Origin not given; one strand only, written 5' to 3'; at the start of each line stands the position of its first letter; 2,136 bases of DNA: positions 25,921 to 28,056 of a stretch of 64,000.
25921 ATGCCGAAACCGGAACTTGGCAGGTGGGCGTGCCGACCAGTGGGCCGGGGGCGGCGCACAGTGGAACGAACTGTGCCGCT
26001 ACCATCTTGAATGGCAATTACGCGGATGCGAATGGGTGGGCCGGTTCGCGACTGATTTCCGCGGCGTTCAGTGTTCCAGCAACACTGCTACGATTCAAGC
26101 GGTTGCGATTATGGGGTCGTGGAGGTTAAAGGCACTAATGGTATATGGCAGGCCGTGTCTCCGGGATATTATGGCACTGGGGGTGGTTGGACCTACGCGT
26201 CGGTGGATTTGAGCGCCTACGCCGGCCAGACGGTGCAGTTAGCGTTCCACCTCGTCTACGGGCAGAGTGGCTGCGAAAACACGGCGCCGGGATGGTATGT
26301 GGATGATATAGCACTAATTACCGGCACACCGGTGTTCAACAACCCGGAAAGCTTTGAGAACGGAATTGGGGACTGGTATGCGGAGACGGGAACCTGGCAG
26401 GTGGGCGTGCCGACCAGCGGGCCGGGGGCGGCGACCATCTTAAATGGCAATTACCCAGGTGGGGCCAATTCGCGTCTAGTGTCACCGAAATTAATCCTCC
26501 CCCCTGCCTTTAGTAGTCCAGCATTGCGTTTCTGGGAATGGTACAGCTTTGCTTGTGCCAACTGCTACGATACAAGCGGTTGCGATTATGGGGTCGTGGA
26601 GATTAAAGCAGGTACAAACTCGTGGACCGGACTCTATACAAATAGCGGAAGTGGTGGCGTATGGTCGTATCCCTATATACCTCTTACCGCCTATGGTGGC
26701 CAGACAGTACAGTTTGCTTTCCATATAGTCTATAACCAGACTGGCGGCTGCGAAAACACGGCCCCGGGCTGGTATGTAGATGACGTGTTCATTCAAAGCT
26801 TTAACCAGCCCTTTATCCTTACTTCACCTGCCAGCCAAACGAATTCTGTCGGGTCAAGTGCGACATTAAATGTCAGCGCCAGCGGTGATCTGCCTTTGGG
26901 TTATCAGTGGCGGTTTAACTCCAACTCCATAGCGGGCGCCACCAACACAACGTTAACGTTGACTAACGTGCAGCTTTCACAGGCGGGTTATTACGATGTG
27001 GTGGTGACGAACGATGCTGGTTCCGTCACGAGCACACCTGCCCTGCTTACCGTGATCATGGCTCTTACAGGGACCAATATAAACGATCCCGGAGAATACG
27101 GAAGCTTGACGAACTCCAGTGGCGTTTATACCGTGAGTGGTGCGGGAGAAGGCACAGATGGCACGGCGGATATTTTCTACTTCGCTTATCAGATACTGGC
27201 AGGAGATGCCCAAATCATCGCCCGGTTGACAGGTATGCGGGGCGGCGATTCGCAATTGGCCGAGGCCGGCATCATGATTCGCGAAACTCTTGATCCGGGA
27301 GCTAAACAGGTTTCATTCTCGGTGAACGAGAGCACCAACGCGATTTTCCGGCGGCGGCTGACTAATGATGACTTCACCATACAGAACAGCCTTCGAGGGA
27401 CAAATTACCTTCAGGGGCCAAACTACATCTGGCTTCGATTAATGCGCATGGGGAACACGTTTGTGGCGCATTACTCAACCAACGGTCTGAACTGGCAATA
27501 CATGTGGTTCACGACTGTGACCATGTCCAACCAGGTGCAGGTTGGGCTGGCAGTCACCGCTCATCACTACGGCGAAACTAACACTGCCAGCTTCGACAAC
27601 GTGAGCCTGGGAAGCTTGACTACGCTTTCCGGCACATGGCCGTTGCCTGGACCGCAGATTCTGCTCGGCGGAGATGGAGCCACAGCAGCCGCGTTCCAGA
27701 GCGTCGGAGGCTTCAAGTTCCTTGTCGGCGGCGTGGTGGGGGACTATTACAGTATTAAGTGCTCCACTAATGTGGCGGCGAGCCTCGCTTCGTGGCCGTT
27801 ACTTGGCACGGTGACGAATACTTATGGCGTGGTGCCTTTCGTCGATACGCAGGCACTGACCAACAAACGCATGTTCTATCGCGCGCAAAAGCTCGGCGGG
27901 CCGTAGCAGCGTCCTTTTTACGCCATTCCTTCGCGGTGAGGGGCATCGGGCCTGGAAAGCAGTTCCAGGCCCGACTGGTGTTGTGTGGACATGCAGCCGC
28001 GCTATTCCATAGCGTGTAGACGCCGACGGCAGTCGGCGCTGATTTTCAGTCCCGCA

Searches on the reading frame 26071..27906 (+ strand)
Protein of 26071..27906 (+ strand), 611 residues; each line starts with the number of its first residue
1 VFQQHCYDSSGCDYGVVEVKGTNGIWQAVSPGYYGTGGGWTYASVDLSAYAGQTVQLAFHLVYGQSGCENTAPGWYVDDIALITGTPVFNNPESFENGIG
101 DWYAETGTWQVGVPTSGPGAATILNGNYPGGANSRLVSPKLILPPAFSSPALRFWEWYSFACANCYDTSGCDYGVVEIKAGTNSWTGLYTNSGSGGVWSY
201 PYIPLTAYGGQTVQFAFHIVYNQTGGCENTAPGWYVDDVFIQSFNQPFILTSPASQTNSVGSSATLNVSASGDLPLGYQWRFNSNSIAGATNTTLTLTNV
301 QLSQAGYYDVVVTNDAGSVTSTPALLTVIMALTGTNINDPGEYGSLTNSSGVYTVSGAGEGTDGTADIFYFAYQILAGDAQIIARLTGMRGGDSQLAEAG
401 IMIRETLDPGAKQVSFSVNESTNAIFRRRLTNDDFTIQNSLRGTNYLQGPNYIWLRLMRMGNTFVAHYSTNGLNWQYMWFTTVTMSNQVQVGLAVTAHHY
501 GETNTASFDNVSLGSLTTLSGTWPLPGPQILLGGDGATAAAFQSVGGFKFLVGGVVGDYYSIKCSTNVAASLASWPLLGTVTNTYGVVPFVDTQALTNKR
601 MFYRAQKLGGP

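Call 55: search_protein_families(library=pfam, proteins=[window:26071-27906:+], max_evalue=0.001)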
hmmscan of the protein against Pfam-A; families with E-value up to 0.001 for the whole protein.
window:26071-27906:+ (611 aa): 5 families
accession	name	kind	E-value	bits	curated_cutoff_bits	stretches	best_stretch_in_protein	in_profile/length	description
PF13927.12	Ig_3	-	2.2e-08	34.9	30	1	247-314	2-78/78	Immunoglobulin domain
PF20773.4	InhA-like_MAM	-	1.3e-07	31.7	26.9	1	30-89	111-170/191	Immune inhibitor A-like, MAM domain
PF07679.22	I-set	-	5e-07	30.1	23.7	1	248-322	2-85/90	Immunoglobulin I-set domain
PF07081.18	DUF1349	-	1.8e-06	28.2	32.4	1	450-513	114-176/179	Protein of unknown function (DUF1349)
PF13895.12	Ig_2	-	3.7e-06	27.5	27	1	249-328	3-79/79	Immunoglobulin domain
